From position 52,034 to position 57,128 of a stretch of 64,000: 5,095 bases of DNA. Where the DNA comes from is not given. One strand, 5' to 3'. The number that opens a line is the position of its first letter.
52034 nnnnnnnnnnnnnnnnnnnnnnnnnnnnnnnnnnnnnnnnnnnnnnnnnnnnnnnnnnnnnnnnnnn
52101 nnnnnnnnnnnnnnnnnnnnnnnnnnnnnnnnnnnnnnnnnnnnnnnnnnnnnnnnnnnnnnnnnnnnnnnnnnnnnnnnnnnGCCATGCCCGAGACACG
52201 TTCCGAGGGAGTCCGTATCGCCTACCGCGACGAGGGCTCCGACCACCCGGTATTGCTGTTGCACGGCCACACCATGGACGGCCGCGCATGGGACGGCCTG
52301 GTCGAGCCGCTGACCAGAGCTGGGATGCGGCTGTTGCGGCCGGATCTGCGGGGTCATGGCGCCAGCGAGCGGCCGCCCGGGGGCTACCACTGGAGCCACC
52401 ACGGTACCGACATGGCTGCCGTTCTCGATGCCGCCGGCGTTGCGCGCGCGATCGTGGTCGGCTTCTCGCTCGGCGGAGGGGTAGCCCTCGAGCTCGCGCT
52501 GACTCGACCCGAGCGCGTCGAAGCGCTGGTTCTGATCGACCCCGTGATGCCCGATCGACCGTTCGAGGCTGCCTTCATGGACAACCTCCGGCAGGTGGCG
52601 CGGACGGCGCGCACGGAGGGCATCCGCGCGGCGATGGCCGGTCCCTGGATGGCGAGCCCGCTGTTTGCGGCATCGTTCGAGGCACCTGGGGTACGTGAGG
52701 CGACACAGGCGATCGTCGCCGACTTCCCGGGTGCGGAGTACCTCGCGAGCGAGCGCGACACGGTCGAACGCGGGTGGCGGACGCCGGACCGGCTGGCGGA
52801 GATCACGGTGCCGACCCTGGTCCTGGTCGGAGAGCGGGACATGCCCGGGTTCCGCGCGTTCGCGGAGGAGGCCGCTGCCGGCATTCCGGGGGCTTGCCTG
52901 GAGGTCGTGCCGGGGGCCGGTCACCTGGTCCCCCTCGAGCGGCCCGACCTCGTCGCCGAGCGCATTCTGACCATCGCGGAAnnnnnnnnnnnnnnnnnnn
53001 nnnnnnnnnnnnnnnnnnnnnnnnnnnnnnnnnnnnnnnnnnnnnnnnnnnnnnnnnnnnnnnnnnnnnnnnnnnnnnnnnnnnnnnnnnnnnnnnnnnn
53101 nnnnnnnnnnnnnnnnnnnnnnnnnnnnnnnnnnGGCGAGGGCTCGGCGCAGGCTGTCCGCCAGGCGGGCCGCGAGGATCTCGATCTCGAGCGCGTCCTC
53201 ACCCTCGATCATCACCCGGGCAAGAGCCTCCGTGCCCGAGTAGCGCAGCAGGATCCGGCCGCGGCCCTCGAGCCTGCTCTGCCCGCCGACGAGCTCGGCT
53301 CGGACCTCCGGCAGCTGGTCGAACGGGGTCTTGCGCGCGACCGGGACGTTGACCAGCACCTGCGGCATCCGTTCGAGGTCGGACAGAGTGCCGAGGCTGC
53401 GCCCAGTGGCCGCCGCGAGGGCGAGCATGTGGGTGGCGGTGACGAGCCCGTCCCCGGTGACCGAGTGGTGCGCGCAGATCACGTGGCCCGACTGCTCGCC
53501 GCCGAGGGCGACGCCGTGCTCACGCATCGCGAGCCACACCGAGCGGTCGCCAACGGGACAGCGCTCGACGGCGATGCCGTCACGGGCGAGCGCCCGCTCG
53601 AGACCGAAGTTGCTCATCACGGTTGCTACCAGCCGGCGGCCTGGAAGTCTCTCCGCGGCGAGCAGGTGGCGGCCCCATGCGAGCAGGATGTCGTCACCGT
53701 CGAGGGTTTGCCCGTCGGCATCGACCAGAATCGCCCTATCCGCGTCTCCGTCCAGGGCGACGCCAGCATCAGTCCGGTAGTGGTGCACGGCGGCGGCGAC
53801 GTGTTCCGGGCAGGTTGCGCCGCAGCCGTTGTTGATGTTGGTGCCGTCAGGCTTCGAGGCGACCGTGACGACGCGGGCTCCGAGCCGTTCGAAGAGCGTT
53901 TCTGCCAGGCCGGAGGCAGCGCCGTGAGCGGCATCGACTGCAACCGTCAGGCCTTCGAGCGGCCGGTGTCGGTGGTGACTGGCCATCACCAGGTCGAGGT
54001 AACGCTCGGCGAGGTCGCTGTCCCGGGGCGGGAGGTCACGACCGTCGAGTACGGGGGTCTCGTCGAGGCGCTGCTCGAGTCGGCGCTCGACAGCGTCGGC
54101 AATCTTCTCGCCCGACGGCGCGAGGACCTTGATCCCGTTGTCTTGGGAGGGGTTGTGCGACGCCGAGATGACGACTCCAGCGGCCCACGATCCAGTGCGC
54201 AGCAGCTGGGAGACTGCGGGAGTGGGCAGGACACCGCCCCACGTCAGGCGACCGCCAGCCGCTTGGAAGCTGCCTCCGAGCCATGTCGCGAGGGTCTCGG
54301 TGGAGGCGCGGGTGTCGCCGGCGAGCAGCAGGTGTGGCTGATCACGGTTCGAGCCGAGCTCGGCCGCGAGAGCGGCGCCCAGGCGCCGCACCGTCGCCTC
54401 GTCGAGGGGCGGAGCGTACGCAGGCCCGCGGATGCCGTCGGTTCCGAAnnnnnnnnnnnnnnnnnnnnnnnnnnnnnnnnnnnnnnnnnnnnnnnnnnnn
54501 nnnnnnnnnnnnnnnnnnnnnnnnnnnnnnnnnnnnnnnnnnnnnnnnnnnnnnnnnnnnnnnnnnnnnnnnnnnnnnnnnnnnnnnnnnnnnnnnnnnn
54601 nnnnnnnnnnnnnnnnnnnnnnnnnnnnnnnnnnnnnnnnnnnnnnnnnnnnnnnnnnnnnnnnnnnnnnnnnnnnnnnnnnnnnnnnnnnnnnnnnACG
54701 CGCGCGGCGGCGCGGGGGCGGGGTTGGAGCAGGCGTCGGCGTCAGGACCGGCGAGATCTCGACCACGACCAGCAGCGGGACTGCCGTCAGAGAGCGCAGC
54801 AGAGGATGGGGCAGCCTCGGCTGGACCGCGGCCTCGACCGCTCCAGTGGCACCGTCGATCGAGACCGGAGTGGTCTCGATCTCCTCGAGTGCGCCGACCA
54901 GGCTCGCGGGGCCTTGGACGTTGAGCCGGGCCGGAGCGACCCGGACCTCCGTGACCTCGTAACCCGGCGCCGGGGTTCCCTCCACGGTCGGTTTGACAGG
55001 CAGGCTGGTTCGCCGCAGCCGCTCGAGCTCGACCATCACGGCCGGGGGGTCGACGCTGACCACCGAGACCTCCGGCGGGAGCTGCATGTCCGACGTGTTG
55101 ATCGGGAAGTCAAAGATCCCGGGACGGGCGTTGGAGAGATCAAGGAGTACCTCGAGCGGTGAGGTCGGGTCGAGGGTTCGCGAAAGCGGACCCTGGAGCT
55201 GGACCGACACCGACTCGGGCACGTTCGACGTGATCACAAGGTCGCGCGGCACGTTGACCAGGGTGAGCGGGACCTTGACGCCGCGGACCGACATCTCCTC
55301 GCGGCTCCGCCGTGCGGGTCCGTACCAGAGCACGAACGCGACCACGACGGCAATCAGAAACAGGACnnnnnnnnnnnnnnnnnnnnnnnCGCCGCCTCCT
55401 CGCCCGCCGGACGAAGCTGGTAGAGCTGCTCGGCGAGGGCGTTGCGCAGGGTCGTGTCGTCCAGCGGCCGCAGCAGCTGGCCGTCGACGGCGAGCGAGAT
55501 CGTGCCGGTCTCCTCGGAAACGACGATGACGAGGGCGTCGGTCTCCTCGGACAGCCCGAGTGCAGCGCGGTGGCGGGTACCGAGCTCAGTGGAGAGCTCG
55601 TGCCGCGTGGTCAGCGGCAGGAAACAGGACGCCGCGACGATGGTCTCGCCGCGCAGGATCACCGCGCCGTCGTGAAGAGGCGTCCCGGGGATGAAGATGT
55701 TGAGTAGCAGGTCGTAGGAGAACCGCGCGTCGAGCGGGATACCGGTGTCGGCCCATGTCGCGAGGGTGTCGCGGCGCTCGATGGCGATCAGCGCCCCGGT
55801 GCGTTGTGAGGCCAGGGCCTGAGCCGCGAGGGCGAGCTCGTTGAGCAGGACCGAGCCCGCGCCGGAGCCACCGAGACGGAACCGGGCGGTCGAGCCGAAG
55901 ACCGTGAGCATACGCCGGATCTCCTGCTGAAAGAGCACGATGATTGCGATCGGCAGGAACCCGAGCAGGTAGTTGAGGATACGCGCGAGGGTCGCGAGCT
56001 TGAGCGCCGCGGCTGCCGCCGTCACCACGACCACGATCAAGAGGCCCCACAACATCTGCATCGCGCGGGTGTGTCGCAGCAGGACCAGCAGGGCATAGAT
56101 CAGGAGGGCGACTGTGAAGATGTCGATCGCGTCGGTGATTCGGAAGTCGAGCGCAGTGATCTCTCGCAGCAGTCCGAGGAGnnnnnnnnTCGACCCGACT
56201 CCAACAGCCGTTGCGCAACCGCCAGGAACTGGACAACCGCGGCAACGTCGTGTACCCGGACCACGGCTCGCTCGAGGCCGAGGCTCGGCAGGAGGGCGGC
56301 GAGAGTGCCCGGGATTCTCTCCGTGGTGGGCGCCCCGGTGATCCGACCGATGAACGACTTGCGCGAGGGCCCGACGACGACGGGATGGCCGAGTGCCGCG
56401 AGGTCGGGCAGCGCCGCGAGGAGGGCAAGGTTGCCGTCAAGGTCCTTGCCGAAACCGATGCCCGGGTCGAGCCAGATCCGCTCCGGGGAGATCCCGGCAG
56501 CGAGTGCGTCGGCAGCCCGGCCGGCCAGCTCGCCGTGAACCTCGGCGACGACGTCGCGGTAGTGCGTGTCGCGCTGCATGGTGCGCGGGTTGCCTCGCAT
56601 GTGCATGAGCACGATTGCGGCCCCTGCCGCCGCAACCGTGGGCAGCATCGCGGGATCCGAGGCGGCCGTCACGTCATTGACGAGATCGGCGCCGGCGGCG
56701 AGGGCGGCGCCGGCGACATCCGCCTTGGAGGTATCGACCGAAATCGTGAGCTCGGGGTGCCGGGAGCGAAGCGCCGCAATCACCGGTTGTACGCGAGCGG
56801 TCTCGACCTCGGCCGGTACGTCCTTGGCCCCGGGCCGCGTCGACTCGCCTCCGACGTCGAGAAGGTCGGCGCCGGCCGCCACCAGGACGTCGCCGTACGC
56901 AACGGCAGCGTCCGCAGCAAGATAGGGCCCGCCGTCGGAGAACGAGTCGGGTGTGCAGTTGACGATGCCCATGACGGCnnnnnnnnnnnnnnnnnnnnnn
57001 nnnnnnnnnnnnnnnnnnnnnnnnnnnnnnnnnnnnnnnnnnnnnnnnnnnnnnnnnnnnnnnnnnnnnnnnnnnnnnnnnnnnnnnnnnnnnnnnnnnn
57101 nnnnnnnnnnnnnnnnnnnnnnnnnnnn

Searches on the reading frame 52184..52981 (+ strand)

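Call 28: search_protein_families(library=pfam, proteins=[window:52184-52981:+], max_evalue=0.001)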
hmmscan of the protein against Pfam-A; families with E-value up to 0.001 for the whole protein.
window:52184-52981:+ (266 aa): 4 families
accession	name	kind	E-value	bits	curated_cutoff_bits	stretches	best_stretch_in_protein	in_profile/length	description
PF12697.13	Abhydrolase_6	-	1.2e-28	101.7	26.3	1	23-259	1-216/217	Alpha/beta hydrolase family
PF00561.26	Abhydrolase_1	-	1.4e-27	97.4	25.8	1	22-254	2-245/245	alpha/beta hydrolase fold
PF12146.15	Hydrolase_4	-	1e-17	64.7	27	1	23-252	7-237/239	Serine aminopeptidase, S33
PF03096.20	Ndr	-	0.00089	18.5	23.3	0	74-121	86-133/283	Ndr family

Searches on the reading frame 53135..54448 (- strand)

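Call 28: search_protein_families(library=pfam, proteins=[window:53135-54448:-], max_evalue=0.001)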
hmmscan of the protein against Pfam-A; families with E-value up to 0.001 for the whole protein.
window:53135-54448:- (438 aa): 4 families
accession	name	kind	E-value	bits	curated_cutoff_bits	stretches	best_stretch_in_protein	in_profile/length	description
PF02878.22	PGM_PMM_I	-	5.5e-29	101.1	22.5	1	1-130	4-133/138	Phosphoglucomutase/phosphomannomutase, alpha/beta/alpha domain I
PF02880.22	PGM_PMM_III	-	9e-29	100.4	20.7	1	250-356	1-108/115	Phosphoglucomutase/phosphomannomutase, alpha/beta/alpha domain III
PF02879.22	PGM_PMM_II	-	5.3e-15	56.3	29.3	1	150-246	3-103/103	Phosphoglucomutase/phosphomannomutase, alpha/beta/alpha domain II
PF00408.26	PGM_PMM_IV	-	4.5e-13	49.5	23.1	1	365-431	1-67/68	Phosphoglucomutase/phosphomannomutase, C-terminal domain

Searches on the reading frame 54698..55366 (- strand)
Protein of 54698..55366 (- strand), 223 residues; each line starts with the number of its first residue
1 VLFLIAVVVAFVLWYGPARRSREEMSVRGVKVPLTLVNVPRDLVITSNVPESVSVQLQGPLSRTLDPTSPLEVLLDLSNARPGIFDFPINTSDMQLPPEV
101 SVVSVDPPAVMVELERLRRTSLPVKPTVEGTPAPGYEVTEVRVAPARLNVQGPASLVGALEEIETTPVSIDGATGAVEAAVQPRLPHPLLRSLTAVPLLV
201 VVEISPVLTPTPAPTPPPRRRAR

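Call 28: search_protein_families(library=pfam, proteins=[window:54698-55366:-], max_evalue=0.001)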
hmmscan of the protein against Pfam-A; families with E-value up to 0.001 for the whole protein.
window:54698-55366:- (223 aa): 1 family
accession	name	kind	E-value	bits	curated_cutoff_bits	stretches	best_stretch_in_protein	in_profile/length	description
PF07949.17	YbbR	-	1.6e-14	54.4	22.3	2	123-182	2-62/81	YbbR-like protein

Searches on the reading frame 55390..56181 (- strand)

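Call 29: search_protein_families(library=pfam, proteins=[window:55390-56181:-], max_evalue=0.001)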
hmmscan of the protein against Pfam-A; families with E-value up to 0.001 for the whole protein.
window:55390-56181:- (264 aa): 2 families
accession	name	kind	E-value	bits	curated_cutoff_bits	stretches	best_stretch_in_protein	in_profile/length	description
PF02457.21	DAC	-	8.5e-43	145.2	27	1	119-235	3-118/119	DisA bacterial checkpoint controller nucleotide-binding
PF19293.4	CdaA_N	-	3.1e-12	46.9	23.8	1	11-88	3-81/81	CdaA N-terminal transmembrane domain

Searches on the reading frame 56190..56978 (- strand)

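Call 29: search_protein_families(library=pfam, proteins=[window:56190-56978:-], max_evalue=0.001)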
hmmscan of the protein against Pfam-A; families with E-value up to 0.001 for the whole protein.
window:56190-56978:- (263 aa): 1 family
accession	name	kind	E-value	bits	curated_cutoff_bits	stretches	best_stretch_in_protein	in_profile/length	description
PF00809.28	Pterin_bind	-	1.3e-77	261.2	25.5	1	3-243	1-244/244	Pterin binding enzyme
